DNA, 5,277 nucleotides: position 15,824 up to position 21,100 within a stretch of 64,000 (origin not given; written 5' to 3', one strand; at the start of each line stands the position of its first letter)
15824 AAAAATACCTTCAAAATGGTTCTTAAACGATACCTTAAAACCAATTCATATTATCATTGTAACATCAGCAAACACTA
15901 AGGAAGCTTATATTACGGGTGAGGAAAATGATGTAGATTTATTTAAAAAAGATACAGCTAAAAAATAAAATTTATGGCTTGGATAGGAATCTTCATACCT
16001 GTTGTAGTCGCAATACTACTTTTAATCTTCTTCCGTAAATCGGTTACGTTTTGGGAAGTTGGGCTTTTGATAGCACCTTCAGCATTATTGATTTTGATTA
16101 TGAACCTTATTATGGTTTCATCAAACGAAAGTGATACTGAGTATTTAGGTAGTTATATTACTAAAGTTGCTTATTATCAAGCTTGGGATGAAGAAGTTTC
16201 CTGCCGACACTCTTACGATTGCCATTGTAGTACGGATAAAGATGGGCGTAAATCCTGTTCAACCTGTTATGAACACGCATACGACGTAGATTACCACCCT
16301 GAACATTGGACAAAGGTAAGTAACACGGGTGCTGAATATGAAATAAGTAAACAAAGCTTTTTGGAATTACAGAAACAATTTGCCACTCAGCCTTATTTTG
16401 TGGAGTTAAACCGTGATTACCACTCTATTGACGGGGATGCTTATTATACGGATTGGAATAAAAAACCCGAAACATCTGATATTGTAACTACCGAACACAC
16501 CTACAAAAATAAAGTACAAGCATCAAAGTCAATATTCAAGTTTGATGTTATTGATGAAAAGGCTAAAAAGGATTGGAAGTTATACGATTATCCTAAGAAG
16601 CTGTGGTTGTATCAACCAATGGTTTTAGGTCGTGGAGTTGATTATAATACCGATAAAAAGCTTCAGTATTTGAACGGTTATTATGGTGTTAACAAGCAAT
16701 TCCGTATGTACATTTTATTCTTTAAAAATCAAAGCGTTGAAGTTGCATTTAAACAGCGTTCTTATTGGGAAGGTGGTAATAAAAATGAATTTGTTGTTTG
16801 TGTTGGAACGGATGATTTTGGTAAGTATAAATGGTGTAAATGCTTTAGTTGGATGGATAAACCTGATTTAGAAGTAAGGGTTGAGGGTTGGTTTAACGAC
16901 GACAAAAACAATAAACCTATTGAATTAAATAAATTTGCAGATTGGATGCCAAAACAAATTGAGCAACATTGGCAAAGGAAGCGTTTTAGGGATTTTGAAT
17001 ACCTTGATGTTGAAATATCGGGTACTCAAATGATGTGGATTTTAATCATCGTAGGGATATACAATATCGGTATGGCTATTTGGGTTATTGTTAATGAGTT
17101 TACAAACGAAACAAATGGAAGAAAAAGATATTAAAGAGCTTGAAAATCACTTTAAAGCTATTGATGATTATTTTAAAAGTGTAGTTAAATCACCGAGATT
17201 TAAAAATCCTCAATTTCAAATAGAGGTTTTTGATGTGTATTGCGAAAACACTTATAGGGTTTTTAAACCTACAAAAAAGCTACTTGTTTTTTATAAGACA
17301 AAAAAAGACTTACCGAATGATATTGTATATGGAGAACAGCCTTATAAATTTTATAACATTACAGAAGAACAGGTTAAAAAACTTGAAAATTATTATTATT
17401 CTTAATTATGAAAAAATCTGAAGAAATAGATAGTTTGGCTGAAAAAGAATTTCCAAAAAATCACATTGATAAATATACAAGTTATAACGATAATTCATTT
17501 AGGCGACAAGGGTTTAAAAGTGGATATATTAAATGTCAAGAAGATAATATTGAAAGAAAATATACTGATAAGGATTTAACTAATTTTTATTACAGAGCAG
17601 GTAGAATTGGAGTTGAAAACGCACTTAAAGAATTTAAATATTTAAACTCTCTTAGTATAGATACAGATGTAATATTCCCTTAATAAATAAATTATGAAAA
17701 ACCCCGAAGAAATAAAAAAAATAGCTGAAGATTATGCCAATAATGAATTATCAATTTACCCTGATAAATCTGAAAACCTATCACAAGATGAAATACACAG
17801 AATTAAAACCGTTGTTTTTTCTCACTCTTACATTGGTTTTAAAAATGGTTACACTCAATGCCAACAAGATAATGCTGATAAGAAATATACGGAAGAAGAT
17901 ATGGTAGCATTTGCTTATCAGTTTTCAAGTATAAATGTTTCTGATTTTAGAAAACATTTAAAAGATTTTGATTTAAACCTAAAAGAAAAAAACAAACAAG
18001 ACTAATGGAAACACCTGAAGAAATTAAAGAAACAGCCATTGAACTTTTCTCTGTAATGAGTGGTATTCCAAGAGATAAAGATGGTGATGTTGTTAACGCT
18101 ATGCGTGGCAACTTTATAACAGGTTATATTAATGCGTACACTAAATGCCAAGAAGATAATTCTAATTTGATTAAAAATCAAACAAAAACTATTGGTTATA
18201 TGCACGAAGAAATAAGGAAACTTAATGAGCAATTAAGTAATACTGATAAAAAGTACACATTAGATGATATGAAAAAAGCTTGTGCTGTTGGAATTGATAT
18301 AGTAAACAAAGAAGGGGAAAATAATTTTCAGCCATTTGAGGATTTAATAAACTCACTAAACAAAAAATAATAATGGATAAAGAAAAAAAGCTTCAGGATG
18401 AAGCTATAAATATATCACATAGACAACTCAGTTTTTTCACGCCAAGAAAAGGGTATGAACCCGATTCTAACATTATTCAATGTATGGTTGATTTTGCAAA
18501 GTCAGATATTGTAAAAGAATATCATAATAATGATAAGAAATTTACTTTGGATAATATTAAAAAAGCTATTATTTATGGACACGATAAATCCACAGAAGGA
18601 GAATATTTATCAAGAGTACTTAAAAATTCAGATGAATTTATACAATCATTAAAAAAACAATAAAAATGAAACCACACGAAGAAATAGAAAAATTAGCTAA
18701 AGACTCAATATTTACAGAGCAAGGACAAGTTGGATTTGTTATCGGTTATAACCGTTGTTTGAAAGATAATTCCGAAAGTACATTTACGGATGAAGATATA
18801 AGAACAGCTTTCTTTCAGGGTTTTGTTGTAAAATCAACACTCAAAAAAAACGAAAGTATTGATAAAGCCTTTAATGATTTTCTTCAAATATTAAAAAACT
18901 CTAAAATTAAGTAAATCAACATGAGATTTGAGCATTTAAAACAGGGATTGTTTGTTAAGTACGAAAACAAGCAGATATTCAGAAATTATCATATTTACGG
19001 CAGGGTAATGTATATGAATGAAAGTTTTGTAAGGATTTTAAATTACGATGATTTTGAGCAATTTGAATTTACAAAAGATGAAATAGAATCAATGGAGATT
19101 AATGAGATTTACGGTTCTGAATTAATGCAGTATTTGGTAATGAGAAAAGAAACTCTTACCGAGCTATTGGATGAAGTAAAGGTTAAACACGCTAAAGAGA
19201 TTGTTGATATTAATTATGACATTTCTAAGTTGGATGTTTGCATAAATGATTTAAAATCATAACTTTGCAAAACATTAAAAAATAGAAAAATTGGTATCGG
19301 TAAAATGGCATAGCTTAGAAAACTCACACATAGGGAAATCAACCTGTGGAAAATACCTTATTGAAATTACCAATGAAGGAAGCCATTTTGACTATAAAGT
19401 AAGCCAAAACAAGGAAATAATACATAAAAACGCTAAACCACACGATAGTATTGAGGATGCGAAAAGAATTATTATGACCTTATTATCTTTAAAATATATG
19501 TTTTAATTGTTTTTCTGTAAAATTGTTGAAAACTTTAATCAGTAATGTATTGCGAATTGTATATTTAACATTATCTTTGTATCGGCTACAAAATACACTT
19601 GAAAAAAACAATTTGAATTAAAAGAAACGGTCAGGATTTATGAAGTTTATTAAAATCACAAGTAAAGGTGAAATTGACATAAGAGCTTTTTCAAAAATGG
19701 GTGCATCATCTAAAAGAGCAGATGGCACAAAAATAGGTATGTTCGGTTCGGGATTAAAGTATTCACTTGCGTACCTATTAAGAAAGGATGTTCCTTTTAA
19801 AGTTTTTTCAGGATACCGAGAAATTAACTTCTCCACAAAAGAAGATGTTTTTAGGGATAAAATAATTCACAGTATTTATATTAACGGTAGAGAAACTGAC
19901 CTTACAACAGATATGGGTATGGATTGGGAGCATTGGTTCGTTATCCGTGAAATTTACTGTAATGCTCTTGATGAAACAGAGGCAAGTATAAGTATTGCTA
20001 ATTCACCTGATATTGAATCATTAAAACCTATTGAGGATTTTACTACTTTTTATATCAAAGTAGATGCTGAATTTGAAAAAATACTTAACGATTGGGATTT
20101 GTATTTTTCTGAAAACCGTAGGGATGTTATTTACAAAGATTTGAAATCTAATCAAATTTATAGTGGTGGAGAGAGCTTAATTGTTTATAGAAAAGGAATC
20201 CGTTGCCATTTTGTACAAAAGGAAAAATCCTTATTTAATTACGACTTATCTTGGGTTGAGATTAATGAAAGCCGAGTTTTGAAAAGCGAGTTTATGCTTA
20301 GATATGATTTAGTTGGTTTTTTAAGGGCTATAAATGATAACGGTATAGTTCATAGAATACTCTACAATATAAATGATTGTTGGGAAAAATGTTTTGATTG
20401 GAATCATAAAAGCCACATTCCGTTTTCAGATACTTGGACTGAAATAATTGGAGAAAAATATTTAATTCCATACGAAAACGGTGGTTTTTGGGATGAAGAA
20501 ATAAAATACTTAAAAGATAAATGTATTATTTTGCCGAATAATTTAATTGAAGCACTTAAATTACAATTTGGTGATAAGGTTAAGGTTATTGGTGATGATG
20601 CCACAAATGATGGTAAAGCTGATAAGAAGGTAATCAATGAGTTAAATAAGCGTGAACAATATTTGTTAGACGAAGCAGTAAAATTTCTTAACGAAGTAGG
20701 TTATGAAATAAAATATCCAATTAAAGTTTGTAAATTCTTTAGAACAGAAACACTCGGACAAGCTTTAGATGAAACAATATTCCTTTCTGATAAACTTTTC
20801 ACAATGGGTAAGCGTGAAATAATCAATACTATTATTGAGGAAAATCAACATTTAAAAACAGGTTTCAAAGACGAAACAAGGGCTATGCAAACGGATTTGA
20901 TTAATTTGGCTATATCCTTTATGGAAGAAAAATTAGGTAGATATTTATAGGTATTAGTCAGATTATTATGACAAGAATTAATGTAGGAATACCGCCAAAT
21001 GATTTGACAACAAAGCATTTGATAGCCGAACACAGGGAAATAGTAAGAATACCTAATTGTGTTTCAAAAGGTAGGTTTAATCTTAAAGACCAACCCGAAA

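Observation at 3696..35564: About 17 copies of a perfect 22-bp palindrome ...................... mark intergenic gaps of the early region and form a triple array next to the XRE regulator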

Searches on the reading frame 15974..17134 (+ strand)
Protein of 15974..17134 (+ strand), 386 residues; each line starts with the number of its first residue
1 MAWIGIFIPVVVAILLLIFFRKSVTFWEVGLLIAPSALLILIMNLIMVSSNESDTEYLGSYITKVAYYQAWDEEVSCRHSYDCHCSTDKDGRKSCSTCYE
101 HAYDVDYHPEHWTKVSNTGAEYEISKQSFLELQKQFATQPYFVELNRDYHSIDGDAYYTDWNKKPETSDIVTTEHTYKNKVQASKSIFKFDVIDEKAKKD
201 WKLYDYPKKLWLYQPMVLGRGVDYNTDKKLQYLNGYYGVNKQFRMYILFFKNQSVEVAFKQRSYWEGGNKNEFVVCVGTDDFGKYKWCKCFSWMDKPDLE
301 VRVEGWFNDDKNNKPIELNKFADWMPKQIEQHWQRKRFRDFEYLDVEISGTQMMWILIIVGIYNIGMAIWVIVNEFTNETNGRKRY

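Call 8: search_protein_families(library=pfam, proteins=[window:15974-17134:+], max_evalue=0.01)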
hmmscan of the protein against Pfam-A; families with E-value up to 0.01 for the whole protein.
window:15974-17134:+ (386 aa): 0 families

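Call 11: search_protein_families(library=phrogs, proteins=[window:15974-17134:+], max_evalue=0.001)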
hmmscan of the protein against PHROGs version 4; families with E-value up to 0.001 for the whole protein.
window:15974-17134:+ (386 aa): 2 families
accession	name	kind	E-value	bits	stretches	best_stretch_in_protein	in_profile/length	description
phrog_2087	-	unknown function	4.3e-48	164.9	1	1-377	2-358/360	-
phrog_23737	-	unknown function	1.2e-05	25.7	1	220-373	46-199/212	-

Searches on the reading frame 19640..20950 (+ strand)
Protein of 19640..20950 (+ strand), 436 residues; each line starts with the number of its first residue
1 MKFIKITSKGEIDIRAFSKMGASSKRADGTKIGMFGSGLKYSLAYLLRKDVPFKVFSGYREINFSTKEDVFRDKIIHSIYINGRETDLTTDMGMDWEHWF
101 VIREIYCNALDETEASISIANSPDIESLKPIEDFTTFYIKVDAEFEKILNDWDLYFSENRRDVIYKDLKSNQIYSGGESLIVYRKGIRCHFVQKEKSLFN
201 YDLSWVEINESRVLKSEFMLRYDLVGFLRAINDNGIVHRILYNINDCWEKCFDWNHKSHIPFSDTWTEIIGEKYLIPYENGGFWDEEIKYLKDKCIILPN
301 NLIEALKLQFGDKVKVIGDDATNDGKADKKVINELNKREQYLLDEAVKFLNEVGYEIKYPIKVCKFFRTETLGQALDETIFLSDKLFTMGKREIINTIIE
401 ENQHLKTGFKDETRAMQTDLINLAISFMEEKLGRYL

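Call 8: search_protein_families(library=pfam, proteins=[window:19640-20950:+], max_evalue=0.01)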
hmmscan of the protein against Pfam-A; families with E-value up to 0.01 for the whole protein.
window:19640-20950:+ (436 aa): 0 families

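Call 11: search_protein_families(library=phrogs, proteins=[window:19640-20950:+], max_evalue=0.001)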
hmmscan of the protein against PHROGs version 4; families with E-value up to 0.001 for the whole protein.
window:19640-20950:+ (436 aa): 2 families
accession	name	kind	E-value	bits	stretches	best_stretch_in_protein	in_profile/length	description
phrog_8203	-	unknown function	3.5e-73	247.7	1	1-433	1-391/394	-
phrog_6077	-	unknown function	1.1e-10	42.2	1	4-68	46-110/366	-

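Call 13: find_related_loci(query=window:19640-20950:+, collection=viral_contigs, flank=10000)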
Query window:19640-20950:+ (436 aa) in viral_contigs; peptide patterns used: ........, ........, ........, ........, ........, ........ (x = any residue, [..] = any of these).
6 stretches matched a pattern, but none encodes a relative of the query by tblastn (E <= 1e-3).

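Call 14: find_encoding_contigs(protein=window:19640-20950:+, flank=10000, max_places=6)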
Protein window:19640-20950:+ (436 aa): 13 contigs read that carry it; 5 places shown.
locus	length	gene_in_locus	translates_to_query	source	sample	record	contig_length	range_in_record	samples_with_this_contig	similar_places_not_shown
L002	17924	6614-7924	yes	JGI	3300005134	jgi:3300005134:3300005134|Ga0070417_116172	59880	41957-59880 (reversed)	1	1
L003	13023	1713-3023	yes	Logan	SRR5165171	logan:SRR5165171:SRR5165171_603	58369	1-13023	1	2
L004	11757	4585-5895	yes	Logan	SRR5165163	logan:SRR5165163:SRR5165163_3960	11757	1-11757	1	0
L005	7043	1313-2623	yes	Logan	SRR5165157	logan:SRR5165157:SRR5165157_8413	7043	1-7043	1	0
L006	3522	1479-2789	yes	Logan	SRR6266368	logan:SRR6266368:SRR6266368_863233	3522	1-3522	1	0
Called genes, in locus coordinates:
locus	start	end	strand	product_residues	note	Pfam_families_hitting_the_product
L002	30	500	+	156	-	-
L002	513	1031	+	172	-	PF16473:Rv2179c-like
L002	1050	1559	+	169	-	PF13392:HNH_3 (weak)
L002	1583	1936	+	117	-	-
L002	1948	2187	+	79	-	-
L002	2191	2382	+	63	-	-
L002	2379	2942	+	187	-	-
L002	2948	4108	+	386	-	-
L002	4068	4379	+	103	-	-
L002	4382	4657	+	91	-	-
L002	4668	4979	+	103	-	-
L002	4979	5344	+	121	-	-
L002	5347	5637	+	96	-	-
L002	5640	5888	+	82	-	-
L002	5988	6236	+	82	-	-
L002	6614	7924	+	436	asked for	-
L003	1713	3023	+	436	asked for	-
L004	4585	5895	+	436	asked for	-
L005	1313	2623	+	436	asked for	-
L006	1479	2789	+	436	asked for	-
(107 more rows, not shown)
